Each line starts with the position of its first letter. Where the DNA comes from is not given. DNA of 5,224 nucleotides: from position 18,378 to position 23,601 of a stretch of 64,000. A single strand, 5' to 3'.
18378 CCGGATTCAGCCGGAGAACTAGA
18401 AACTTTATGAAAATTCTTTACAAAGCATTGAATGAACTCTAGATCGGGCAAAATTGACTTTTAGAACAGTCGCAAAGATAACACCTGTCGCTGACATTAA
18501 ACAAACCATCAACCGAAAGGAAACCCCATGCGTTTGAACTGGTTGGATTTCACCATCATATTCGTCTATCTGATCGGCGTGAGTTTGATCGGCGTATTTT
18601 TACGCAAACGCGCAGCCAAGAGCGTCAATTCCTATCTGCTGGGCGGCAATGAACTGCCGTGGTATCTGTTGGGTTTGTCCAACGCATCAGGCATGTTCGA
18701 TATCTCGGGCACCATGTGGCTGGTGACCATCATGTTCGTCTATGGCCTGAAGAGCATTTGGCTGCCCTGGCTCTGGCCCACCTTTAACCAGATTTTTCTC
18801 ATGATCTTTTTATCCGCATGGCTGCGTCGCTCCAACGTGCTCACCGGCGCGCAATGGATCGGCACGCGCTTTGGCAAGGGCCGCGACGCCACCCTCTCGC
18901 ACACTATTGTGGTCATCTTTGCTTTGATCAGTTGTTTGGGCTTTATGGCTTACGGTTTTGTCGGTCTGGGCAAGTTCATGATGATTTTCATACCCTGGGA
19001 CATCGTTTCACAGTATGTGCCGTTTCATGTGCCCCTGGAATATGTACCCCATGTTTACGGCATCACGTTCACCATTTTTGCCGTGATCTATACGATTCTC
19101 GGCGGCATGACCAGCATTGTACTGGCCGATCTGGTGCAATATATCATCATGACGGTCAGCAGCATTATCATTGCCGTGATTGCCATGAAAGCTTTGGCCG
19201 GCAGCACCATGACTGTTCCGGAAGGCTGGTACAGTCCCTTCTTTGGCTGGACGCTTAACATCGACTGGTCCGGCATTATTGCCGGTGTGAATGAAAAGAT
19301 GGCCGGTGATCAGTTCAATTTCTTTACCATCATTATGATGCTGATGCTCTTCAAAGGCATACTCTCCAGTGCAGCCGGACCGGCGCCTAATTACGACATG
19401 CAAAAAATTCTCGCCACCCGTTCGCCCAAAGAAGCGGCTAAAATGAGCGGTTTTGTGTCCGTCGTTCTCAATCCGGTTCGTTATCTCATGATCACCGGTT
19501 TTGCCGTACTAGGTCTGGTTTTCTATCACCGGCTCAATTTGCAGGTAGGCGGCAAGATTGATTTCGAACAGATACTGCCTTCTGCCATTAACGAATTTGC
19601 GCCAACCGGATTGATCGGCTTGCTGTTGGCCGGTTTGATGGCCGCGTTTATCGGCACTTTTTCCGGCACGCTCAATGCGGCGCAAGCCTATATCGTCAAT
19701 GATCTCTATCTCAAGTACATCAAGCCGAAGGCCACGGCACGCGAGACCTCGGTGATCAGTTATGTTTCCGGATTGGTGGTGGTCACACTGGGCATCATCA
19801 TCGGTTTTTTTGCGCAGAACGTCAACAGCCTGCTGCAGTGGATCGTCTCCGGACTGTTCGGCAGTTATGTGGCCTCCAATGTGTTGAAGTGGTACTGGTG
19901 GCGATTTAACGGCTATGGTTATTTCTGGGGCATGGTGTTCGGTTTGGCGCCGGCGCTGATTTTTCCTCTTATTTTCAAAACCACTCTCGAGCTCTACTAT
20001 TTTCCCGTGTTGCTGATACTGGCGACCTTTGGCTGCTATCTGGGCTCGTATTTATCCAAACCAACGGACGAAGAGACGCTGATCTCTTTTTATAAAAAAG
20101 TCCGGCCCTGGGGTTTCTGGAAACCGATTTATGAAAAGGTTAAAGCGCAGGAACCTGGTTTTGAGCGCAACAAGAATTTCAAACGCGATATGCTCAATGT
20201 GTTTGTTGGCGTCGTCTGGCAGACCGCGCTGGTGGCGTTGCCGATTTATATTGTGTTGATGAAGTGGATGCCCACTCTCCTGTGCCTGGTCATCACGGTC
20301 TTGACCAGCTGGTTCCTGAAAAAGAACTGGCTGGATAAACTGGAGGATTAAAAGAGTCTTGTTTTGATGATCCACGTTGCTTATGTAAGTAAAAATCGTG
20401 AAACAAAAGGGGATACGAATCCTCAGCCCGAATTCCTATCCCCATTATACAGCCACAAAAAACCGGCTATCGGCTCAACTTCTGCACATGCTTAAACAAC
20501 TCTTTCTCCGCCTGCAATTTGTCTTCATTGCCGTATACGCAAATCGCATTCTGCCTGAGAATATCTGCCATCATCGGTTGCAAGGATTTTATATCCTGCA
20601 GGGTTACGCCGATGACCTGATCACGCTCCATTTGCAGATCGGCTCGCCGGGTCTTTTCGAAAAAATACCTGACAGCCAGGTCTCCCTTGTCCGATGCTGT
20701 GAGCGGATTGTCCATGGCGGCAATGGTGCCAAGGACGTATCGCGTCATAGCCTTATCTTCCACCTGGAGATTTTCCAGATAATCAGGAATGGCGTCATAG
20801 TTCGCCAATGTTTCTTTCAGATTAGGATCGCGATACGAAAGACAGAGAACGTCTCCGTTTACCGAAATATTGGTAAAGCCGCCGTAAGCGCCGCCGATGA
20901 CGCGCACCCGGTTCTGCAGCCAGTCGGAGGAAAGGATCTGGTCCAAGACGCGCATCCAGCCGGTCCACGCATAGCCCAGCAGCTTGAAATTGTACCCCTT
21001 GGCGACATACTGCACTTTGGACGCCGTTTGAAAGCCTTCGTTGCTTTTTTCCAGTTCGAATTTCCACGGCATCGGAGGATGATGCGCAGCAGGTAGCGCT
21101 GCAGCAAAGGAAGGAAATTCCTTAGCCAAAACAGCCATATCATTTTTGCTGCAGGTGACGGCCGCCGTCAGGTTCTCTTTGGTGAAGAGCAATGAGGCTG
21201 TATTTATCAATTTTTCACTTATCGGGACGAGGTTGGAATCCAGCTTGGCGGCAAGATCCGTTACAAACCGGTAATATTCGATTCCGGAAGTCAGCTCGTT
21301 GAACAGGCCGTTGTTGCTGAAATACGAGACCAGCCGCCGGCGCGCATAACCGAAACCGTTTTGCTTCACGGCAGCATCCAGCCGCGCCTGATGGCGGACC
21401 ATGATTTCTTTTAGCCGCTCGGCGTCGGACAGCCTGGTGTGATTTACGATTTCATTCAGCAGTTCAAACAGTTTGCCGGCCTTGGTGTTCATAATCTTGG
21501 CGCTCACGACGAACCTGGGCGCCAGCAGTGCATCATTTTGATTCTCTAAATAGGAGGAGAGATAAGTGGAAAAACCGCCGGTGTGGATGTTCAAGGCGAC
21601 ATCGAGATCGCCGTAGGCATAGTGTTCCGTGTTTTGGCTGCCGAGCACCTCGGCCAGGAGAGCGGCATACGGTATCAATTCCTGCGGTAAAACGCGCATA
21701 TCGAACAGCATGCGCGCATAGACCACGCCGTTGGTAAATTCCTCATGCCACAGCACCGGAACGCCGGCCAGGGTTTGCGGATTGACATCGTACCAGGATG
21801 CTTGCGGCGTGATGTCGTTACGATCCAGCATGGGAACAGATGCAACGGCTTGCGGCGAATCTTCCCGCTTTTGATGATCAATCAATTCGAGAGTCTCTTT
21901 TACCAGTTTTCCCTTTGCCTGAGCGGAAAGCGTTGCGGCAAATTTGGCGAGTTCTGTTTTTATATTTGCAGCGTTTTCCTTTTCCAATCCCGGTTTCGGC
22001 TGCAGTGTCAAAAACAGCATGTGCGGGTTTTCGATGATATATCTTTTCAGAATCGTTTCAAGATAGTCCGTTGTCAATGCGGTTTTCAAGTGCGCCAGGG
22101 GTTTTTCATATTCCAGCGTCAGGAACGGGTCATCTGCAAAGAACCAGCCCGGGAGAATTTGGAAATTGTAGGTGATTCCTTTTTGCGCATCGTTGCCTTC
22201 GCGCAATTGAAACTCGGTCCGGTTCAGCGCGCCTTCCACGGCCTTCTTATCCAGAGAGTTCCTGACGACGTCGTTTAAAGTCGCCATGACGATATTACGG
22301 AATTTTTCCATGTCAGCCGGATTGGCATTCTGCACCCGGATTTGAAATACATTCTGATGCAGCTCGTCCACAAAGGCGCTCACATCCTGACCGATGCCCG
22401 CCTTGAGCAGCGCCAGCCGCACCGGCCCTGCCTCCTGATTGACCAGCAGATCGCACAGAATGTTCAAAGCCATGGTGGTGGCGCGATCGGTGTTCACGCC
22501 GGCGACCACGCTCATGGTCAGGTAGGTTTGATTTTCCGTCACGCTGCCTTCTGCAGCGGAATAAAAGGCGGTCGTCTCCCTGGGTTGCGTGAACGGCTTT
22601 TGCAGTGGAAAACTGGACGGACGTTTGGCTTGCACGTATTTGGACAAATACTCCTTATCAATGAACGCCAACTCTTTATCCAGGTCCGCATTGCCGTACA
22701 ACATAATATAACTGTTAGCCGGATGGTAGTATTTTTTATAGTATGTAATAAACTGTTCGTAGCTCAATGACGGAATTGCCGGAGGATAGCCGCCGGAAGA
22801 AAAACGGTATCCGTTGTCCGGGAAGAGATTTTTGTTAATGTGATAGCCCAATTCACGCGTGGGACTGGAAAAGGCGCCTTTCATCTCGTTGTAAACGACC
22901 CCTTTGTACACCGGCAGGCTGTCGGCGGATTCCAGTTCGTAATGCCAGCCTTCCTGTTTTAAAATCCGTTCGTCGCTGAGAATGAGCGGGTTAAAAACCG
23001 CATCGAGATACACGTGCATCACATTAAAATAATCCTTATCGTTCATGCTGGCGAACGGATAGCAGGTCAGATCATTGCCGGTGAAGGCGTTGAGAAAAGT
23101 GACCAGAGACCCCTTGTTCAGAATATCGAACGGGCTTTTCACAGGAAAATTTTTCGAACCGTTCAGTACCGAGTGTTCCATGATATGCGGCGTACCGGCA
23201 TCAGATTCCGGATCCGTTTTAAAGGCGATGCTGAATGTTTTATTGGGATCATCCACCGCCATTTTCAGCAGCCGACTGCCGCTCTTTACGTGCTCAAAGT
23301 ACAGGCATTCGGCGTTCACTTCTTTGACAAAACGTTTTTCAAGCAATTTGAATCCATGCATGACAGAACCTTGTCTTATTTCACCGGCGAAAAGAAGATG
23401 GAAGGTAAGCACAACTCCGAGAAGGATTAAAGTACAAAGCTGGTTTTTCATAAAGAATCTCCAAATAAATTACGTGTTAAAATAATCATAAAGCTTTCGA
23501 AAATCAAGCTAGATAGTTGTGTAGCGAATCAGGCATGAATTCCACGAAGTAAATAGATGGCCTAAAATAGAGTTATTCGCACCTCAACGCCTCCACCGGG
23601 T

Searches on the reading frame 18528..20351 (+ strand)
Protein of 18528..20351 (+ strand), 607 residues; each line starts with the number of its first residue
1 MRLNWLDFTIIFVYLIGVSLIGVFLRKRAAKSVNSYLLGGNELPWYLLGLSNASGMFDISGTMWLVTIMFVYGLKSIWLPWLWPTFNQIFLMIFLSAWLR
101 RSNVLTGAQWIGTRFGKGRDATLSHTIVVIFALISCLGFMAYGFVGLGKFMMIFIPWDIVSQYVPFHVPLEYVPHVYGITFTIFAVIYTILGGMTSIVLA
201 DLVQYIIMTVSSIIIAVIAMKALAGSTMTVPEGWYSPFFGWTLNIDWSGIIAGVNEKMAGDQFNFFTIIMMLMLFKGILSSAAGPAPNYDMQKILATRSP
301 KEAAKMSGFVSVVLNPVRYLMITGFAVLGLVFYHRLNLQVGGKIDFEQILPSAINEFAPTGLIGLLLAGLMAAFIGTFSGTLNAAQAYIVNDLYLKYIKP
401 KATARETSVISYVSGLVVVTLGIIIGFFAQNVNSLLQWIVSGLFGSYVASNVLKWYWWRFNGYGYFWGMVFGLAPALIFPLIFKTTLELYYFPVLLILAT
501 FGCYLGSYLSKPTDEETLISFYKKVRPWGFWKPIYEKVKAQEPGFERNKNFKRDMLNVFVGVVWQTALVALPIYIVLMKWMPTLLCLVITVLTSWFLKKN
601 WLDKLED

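Call 63: search_protein_families(library=pfam, proteins=[window:18528-20351:+], max_evalue=0.001)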
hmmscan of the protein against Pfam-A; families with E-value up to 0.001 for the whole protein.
window:18528-20351:+ (607 aa): 1 family
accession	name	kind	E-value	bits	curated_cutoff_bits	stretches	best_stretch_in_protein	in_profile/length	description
PF00474.23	SSF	-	4.7e-25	88.8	22.8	1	36-472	1-406/406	Sodium:solute symporter family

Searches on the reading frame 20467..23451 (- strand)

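Call 10: search_protein_families(library=pfam, proteins=[window:20467-23451:-], max_evalue=0.0001)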
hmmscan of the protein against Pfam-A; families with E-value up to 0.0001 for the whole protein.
window:20467-23451:- (994 aa): 4 families
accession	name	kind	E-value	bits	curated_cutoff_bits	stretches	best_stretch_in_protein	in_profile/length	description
PF08367.16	M16C_assoc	-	1.2e-67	228.1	25.3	1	483-733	1-252/252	Peptidase M16C associated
PF22516.1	PreP_C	-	4.8e-37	127.6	27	1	804-974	1-171/173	PreP C-terminal domain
PF05193.26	Peptidase_M16_C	-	4.6e-21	75.9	23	1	228-410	1-179/181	Peptidase M16 inactive domain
PF00675.25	Peptidase_M16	-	1.9e-08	34.8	22.3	0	80-180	26-123/149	Insulinase (Peptidase family M16)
